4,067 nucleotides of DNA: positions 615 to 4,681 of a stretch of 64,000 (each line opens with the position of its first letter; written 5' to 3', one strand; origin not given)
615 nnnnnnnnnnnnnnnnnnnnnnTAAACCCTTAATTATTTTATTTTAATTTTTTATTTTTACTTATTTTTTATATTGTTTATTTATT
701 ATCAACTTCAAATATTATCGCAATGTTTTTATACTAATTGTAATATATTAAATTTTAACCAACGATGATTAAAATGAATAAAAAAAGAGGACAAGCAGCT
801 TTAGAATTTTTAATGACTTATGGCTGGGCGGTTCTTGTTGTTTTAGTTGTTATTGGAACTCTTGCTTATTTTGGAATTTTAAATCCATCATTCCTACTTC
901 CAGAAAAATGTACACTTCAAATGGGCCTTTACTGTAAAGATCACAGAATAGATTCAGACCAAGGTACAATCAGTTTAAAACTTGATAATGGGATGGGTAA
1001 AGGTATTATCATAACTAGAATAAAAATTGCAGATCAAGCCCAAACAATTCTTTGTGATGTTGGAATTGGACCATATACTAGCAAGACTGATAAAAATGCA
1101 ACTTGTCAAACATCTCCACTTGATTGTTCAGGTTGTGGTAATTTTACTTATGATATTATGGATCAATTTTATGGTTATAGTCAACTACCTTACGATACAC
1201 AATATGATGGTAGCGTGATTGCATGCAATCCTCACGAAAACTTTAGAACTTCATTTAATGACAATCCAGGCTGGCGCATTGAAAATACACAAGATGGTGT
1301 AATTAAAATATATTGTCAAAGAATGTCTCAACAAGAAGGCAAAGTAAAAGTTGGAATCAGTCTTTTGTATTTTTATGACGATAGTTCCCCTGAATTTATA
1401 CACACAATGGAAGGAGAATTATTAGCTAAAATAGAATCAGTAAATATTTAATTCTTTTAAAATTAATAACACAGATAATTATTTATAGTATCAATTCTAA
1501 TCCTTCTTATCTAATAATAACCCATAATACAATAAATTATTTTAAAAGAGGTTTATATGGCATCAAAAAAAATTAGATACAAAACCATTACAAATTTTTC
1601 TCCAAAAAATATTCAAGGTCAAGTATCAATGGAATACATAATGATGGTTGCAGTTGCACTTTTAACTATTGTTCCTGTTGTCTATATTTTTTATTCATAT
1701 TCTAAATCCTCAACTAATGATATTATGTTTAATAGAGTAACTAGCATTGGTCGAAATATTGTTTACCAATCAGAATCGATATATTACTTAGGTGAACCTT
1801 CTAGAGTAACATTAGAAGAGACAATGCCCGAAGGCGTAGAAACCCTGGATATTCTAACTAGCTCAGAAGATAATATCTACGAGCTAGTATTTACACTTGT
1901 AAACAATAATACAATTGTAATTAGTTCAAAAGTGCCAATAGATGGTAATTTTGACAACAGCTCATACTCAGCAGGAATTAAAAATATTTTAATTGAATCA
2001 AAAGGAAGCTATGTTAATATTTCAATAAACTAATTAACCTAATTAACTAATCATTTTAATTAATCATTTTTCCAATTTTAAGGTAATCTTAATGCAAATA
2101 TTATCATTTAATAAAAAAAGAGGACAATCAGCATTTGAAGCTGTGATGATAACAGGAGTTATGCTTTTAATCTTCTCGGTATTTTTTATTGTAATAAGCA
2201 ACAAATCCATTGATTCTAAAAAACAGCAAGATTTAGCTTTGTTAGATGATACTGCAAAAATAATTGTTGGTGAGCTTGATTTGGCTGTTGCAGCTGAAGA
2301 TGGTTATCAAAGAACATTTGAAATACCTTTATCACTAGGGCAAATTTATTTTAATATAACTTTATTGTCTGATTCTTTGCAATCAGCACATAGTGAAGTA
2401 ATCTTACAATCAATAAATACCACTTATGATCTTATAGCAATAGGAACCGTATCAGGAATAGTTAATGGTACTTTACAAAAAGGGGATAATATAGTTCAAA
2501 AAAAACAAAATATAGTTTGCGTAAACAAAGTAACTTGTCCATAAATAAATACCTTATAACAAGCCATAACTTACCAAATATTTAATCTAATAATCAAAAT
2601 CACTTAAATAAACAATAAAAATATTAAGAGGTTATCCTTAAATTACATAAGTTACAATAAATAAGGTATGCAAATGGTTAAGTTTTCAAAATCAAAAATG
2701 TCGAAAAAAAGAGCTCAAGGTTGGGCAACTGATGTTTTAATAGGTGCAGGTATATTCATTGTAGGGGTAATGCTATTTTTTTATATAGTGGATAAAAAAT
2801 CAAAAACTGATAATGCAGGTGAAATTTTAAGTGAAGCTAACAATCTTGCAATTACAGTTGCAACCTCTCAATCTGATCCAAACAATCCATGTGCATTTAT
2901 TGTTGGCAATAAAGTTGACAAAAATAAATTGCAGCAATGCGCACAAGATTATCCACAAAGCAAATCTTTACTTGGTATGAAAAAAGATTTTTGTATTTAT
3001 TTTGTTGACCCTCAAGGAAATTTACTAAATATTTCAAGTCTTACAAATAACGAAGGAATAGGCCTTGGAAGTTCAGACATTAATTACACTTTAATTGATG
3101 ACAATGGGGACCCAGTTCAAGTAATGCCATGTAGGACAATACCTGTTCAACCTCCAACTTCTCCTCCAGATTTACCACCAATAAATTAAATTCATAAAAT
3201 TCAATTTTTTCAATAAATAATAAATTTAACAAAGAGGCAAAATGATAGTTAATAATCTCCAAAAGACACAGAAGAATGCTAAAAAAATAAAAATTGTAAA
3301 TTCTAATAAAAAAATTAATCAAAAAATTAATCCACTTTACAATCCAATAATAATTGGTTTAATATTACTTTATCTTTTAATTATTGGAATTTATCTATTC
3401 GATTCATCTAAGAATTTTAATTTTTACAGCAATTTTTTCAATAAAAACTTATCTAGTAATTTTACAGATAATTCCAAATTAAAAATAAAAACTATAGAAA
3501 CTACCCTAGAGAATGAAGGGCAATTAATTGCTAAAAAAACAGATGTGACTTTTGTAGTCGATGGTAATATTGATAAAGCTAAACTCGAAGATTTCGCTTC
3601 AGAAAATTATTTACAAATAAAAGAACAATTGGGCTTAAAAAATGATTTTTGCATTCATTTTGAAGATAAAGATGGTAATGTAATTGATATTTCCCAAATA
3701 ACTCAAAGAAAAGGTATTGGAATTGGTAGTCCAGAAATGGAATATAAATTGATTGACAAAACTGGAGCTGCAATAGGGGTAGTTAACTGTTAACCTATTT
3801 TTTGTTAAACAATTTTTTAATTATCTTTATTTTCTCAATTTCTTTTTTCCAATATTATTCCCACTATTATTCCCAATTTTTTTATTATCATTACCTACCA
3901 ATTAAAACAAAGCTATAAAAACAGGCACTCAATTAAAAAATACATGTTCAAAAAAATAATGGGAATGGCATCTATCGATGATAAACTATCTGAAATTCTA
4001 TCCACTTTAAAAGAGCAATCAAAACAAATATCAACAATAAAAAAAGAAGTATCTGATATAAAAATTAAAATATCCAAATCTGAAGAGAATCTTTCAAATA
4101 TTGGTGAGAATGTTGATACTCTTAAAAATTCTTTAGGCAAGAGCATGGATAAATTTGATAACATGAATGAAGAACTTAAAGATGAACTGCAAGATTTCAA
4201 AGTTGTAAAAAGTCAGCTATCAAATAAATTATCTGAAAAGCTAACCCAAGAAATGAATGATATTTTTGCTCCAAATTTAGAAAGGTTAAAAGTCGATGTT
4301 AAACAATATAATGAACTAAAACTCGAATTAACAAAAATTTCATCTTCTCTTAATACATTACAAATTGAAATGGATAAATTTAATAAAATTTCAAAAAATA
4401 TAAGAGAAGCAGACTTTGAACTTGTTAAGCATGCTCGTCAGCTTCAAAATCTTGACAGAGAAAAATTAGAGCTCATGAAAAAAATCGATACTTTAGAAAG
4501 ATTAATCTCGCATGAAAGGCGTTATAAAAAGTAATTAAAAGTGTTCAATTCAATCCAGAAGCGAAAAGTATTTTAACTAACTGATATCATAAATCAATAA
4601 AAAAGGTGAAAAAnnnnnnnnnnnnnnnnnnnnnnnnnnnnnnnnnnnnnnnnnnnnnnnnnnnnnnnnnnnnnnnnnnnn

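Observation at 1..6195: Cluster of at least six class-III-signal (type IV pilin-like) genes immediately upstream of the giant protease genes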

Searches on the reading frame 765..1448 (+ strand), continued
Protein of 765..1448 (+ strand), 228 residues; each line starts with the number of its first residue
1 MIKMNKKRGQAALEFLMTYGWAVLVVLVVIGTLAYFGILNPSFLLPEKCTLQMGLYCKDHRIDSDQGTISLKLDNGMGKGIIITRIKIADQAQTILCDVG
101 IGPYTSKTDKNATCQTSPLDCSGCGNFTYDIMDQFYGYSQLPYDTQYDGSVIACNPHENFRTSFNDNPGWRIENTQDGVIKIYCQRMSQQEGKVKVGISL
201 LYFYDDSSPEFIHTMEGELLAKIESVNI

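Call 83: find_encoding_contigs(protein=P0012, flank=10000, max_places=2)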
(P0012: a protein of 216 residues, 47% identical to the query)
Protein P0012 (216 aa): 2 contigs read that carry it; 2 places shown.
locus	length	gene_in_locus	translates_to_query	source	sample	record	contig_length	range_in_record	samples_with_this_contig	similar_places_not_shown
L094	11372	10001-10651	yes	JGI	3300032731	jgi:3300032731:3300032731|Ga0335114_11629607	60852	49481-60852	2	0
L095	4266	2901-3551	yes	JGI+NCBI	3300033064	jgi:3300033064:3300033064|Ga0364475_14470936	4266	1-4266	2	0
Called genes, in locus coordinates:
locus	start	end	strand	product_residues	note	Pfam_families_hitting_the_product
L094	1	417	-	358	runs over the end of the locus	PF00091:Tubulin, PF12327:FtsZ_C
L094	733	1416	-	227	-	PF00881:Nitroreductase, PF14512:TM1586_NiRdase (faint)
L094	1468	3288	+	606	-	PF04675:DNA_ligase_A_N, PF01068:DNA_ligase_A_M, PF04679:DNA_ligase_A_C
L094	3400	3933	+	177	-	-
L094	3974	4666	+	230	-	PF01048:PNP_UDP_1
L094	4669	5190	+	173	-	PF00156:Pribosyltran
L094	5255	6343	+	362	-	PF05013:FGase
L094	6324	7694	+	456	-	-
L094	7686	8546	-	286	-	PF02811:PHP (weak), PF13263:PHP_C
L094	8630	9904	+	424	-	PF00709:Adenylsucc_synt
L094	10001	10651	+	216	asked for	-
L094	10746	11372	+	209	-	?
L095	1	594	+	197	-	?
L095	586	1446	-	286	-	PF02811:PHP (weak), PF13263:PHP_C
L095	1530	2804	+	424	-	PF00709:Adenylsucc_synt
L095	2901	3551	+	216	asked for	-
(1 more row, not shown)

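Call 86: search_protein_families(library=ncbifam, proteins=[L004:6555-7997:+, L004:8000-8812:+, L004:8812-9837:+, L004:3448-6555:+, L004:11840-12271:+, L004:12345-12767:+, L004:1906-2403:+, L004:2397-3401:+], max_evalue=0.001)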
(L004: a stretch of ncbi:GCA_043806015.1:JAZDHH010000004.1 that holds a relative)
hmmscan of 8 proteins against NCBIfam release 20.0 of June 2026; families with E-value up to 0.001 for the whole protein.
L004:6555-7997:+ (481 aa): 19 families
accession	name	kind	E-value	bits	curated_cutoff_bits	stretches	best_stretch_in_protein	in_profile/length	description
NF058587.1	archaellum_moto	equivalog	1.1e-82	278.5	550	1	20-475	41-518/527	archaellum flagellar ATPase motor FlaI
TIGR03819.1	heli_sec_ATPase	hypoth_equivalog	2.8e-58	197.7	373.15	1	102-361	41-297/340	TadA family conjugal transfer-associated ATPase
TIGR02788.1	VirB11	equivalog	1.3e-45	155.8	249.95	2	233-362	136-263/308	P-type DNA transfer ATPase VirB11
NF053672.1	bindosome_BasE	exception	1.6e-41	142.6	1000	1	7-476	41-509/512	bindosome assembly system ATPase subunit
TIGR02782.1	TrbB_P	equivalog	2.6e-35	122.2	304.55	1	107-365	6-256/303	P-type conjugative transfer ATPase TrbB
NF010469.0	PRK13894.1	subfamily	4.1e-30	105.2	508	1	104-361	16-264/320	conjugal transfer ATPase TrbB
NF010475.0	PRK13900.1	equivalog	4.1e-29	101.7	389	2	233-357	152-275/333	type IV secretion system ATPase VirB11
NF010425.0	PRK13851.1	equivalog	2.1e-24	86.1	461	1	232-360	153-279/344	type IV secretion system protein VirB11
NF010407.0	PRK13833.1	subfamily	5.5e-24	85.2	499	1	170-387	73-290/323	conjugal transfer protein TrbB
NF041000.1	ATPase_ComGA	equivalog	1e-20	73.9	300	1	239-363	126-244/267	competence type IV pilus ATPase ComGA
NF007755.0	PRK10436.1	equivalog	1.2e-15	57.2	617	1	243-410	221-383/465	type II secretion system protein GspE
TIGR02538.1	type_IV_pilB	equivalog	1.4e-15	56.9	675.65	1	244-388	319-455/564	type IV-A pilus assembly ATPase PilB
TIGR01420.1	pilT_fam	subfamily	1.2e-14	54.4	319.1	1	244-363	125-241/343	PilT/PilU family type 4a pilus ATPase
TIGR02533.1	type_II_gspE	equivalog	5.2e-12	45.2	630.25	1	244-369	246-363/486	type II secretion system ATPase GspE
TIGR02524.1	dot_icm_DotB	equivalog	5e-11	42.4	463.3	1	190-363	89-258/358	Dot/Icm type IV secretion system ATPase DotB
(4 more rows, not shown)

L004:8000-8812:+ (271 aa): 0 families

L004:8812-9837:+ (342 aa): 1 family
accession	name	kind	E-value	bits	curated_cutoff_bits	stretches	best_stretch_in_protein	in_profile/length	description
NF004705.1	PRK06041.1-3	equivalog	6.4e-11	41.9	400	1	65-336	196-462/465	archaellar assembly protein ArlJ/FlaJ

L004:3448-6555:+ (1036 aa): 0 families

L004:11840-12271:+ (144 aa): 0 families

L004:12345-12767:+ (141 aa): 0 families

L004:1906-2403:+ (166 aa): 0 families

L004:2397-3401:+ (335 aa): 0 families

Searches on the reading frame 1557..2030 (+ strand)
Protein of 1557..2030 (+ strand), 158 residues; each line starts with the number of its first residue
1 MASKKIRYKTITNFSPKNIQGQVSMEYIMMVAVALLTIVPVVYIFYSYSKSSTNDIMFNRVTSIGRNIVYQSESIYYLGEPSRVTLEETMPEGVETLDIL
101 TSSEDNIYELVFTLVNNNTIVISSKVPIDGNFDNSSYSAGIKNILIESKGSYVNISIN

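Call 5: search_protein_families(library=pfam, proteins=[window:1557-2030:+], max_evalue=1)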
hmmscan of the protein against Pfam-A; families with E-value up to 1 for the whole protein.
window:1557-2030:+ (158 aa): 2 families
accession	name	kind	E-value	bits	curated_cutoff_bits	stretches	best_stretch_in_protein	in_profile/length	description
PF04021.17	Class_IIIsignal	-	0.0009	19.6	23.7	1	21-45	3-27/27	Class III signal peptide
PF11100.13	TrbE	-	0.34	11.6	25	1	25-58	3-37/66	Conjugal transfer protein TrbE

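Call 6: search_protein_families(library=ncbifam, proteins=[window:1557-2030:+], max_evalue=1)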
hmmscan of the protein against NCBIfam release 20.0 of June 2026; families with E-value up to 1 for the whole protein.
window:1557-2030:+ (158 aa): 1 family
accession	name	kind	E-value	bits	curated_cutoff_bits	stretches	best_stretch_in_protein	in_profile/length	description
TIGR01673.1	holin_LLH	equivalog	0.1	13.1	34.75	1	26-69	3-52/108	phage holin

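Call 47: search_protein_families(library=pfam, alignment_id=A2, max_evalue=0.01)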
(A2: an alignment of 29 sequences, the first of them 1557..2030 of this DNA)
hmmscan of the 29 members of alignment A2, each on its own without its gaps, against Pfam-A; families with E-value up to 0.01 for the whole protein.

A. member 1, window:1557-2030:+ (158 aa): 1 family
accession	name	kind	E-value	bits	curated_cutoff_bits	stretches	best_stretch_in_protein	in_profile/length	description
PF04021.17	Class_IIIsignal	-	0.0009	19.6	23.7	1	21-45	3-27/27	Class III signal peptide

B. families by the number of members that match (of 29 scanned): 3 families
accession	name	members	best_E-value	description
PF04021.17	Class_IIIsignal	9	8.5e-05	Class III signal peptide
PF05239.21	PRC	1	0.0037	PRC-barrel domain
PF19388.4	DUF5963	1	0.0045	Family of unknown function (DUF5963)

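Call 71: search_solved_structures(query=A2, max_evalue=10)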
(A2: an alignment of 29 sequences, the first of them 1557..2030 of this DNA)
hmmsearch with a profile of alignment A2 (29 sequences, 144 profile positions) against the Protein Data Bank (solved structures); distinct sequences matched with E-value up to 10: 11.
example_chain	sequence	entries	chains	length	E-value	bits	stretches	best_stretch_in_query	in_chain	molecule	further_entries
8v4v_B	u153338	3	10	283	0.21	14.5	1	29-74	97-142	Phosphosugar-binding transcriptional regulator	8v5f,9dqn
8txl_A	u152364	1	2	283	0.26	14.2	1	29-74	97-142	Phosphosugar-binding transcriptional regulator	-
9hd7_M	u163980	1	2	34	0.37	13.7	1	12-39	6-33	Photosystem II reaction center protein M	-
11yo_M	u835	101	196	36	0.45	13.5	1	14-39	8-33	Photosystem II reaction center protein M | Photosystem II reaction center M protein | Photosystem II PsbM protein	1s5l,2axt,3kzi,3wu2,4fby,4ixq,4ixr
8tx9_A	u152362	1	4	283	0.48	13.4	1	29-74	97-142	MurR/RpiR family transcriptional regulator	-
7zg5_C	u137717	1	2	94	0.58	13.1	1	34-71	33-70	DUF1778 domain-containing protein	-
4il6_M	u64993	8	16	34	0.62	13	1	14-39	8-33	Photosystem II reaction center protein M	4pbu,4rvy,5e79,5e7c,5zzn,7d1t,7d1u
6dhe_M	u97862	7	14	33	0.76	12.7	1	14-39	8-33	Photosystem II reaction center protein M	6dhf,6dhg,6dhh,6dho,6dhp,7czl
8wql_MD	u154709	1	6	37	0.77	12.7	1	15-40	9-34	Photosystem II reaction center protein M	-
8grv_A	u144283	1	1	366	0.89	12.5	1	55-141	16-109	Putative D-lactate dehydrogenase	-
6knk_A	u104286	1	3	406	1.5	11.8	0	44-134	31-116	Probable diaminopimelate decarboxylase protein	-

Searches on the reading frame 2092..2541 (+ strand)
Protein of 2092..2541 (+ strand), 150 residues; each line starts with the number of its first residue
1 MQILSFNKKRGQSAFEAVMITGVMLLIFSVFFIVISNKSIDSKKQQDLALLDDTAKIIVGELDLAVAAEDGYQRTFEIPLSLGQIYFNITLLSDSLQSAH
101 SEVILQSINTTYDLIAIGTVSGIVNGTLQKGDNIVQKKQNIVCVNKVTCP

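Call 5: search_protein_families(library=pfam, proteins=[window:2092-2541:+], max_evalue=1)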
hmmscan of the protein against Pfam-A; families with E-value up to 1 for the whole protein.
window:2092-2541:+ (150 aa): 1 family
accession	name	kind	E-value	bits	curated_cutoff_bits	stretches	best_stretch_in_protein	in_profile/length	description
PF16020.10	Deltameth_res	-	0.014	15.6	27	1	11-37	17-43/52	Deltamethrin resistance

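Call 6: search_protein_families(library=ncbifam, proteins=[window:2092-2541:+], max_evalue=1)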
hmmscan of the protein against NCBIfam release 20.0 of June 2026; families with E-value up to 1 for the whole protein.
window:2092-2541:+ (150 aa): 0 families

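Call 48: search_protein_families(library=pfam, alignment_id=A3, max_evalue=0.01)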
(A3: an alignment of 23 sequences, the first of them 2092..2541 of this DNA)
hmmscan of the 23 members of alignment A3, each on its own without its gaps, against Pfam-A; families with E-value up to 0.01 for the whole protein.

A. member 1, window:2092-2541:+ (150 aa): 0 families

B. families by the number of members that match (of 23 scanned): 5 families
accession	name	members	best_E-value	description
PF23928.1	DUF7266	12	3.4e-06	Family of unknown function (DUF7266)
PF01057.23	Parvo_NS1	1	0.0028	Parvovirus non-structural protein NS1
PF04021.17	Class_IIIsignal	1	0.0032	Class III signal peptide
PF20300.4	prok_STING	1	0.0049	Prokaryotic STING domain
PF08826.15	DMPK_coil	1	0.0057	DMPK coiled coil domain like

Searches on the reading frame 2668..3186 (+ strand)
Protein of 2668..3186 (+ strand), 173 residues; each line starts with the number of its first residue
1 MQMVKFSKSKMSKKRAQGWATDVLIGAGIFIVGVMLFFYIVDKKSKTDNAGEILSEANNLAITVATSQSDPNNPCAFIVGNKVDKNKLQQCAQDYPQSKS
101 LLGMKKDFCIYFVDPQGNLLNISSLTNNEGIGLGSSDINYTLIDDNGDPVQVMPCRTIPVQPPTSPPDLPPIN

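Call 5: search_protein_families(library=pfam, proteins=[window:2668-3186:+], max_evalue=1)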
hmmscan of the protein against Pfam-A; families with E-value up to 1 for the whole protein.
window:2668-3186:+ (173 aa): 3 families
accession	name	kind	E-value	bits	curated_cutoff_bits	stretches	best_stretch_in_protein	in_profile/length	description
PF23958.1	DUF7287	-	0.061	14.3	27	1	15-75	3-64/157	Family of unknown function (DUF7287)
PF14145.11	YrhK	-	0.069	13.4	26.1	1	20-48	9-32/58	YrhK-like protein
PF08381.16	BRX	-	0.33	10.8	24.5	1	3-19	28-44/56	Transcription factor regulating root and shoot growth via Pin3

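Call 6: search_protein_families(library=ncbifam, proteins=[window:2668-3186:+], max_evalue=1)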
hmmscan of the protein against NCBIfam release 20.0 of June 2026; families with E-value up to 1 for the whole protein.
window:2668-3186:+ (173 aa): 0 families

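Call 49: search_protein_families(library=pfam, alignment_id=A4, max_evalue=0.01)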
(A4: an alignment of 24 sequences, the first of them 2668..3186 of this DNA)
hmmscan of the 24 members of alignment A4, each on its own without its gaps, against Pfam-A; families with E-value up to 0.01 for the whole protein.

A. member 1, window:2668-3186:+ (173 aa): 0 families

B. families by the number of members that match (of 24 scanned): 3 families
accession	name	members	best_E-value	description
PF09147.15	CarA_N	1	0.0031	Carbapenam-3-carboxylate synthase, N-terminal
PF23958.1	DUF7287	1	0.0043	Family of unknown function (DUF7287)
PF23923.1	DUF7262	1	0.0059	Family of unknown function (DUF7262)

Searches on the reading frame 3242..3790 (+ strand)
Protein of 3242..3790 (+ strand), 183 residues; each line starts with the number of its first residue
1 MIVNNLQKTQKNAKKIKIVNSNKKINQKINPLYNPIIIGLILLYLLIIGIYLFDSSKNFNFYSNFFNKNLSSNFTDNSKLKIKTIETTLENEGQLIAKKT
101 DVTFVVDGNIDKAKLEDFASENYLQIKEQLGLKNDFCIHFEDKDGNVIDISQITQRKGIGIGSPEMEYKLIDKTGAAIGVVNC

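Call 5: search_protein_families(library=pfam, proteins=[window:3242-3790:+], max_evalue=1)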
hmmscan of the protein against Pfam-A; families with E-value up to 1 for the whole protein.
window:3242-3790:+ (183 aa): 5 families
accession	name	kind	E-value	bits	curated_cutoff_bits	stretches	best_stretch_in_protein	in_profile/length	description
PF07705.17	CARDB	-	0.06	14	22.7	1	78-122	16-61/101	CARDB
PF17354.8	DUF5382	-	0.13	13.2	25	1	61-135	5-78/127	Family of unknown function (DUF5382) central domain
PF06781.17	CrgA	-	0.13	12.9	24.8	1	14-71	16-72/89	Cell division protein CrgA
PF03611.19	EIIC-GAT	-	0.19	11.2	24.2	1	5-59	194-244/394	PTS system sugar-specific permease component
PF05048.19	NosD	-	0.84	9.5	23.6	0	122-162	114-154/212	Periplasmic copper-binding protein (NosD)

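Call 6: search_protein_families(library=ncbifam, proteins=[window:3242-3790:+], max_evalue=1)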
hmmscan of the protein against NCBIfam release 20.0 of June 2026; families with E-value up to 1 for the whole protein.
window:3242-3790:+ (183 aa): 0 families

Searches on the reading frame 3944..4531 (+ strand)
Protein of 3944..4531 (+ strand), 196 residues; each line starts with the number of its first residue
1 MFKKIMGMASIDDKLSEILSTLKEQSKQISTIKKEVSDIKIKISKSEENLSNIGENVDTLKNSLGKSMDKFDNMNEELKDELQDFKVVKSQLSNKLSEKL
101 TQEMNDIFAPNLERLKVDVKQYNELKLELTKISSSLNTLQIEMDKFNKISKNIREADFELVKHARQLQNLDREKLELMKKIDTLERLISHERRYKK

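Call 5: search_protein_families(library=pfam, proteins=[window:3944-4531:+], max_evalue=1)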
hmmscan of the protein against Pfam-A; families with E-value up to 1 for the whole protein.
window:3944-4531:+ (196 aa): 46 families (the best 25 are shown)
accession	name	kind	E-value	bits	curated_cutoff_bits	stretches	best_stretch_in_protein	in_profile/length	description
PF07989.16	Cnn_1N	-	1.3e-06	28.9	28.5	1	21-86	1-56/74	Centrosomin N-terminal motif 1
PF02090.21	SPAM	-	0.00076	19.9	35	1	64-151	21-106/142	Salmonella surface presentation of antigen gene type M protein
PF07926.17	TPR_MLP1_2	-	0.00094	19.6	36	1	23-96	53-126/129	TPR/MLP1/MLP2-like protein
PF06009.19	Laminin_II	-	0.0053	17.2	33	1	14-102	4-90/138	Laminin Domain II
PF04513.17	Baculo_PEP_C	-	0.0089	16.5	38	1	15-95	18-86/140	Baculovirus polyhedron envelope protein, PEP, C terminus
PF05377.16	FlaC_arch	-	0.0094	16.8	27.8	0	42-82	1-41/55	Flagella accessory protein C (FlaC)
PF10186.14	ATG14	-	0.011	15.3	33.2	1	10-108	37-136/347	Vacuolar sorting 38 and autophagy-related subunit 14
PF04136.21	COG3_N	-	0.016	15.6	27.9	2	18-115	2-103/147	Conserved oligomeric Golgi complex subunit 3, N-terminal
PF06160.17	EzrA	-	0.016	13.9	39.6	1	8-176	103-277/557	Septation ring formation regulator, EzrA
PF13851.11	GAS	-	0.018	14.9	32.3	1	23-90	22-89/200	Growth-arrest specific micro-tubule binding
PF07889.17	DUF1664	-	0.025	15.1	34.6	1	13-65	66-118/124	Protein of unknown function (DUF1664)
PF11365.13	SOGA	-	0.029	15.8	31.1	1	64-126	19-81/94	Protein SOGA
PF19220.6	Rod_CreS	-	0.036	13.5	100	1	15-192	8-180/359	Crescentin, rod domain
PF07303.18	Occludin_ELL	-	0.038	15.2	31.2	1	118-189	20-90/101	Occludin homology domain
PF15905.10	HMMR_N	-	0.051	13.5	30.1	1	20-124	223-322/330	Hyaluronan mediated motility receptor N-terminal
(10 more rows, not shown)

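Call 6: search_protein_families(library=ncbifam, proteins=[window:3944-4531:+], max_evalue=1)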
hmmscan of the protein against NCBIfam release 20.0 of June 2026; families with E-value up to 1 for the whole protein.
window:3944-4531:+ (196 aa): 33 families (the best 25 are shown)
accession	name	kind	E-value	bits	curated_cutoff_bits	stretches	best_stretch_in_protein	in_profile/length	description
NF045487.1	ASRP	equivalog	7.6e-07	28.1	300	2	13-143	341-469/593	archaea-specific SMC-related protein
NF003034.1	PRK03918.1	equivalog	1.7e-05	23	700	1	15-187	188-360/878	DNA double-strand break repair ATPase Rad50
TIGR02169.1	SMC_prok_A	equivalog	2e-05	22.5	729.4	1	10-189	306-487/1165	chromosome segregation protein SMC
TIGR02168.1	SMC_prok_B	equivalog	2.1e-05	22.5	567.35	1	12-186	280-449/1181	chromosome segregation protein SMC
TIGR04211.1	SH3_and_anchor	equivalog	4.2e-05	23.2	65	2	119-186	93-160/198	TIGR04211 family SH3 domain-containing protein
NF053563.1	Rkd4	equivalog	0.0001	20.6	860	2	9-109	565-661/747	arcadin-4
TIGR00996.1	Mtu_fam_mce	paralog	0.00033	19.9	140.5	1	11-135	151-277/291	MCE family protein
NF041035.1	Rad50_Halo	equivalog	0.00035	19.1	1000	1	8-190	253-437/883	DNA double-strand break repair ATPase Rad50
TIGR04527.1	mycoplas_twoTM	subfamily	0.0004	20.2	125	1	17-102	37-118/248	MG_279/MG_280 family protein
NF043058.1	T4SS_LegC2C7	subfamily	0.00042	19.4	350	1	17-88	182-253/348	LegC2/C7 family Dot/Icm T4SS effector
NF002572.0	PRK02224.1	equivalog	0.00055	18.3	1087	1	12-185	236-404/888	DNA double-strand break repair ATPase Rad50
NF045780.1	TrlF_fam_ATP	equivalog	0.0012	17.6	350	1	15-191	500-670/944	TrlF family AAA-like ATPase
TIGR04523.1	Mplasa_alph_rch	subfamily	0.0018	16.3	270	1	13-185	426-595/745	helix-rich protein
NF041034.1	Rad50_Sulf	equivalog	0.0019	16.2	1000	1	21-183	546-701/872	DNA double-strand break repair ATPase Rad50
NF038350.1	taxis_HmpF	equivalog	0.0023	16.4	200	1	13-139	197-324/553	pilus motility taxis protein HmpF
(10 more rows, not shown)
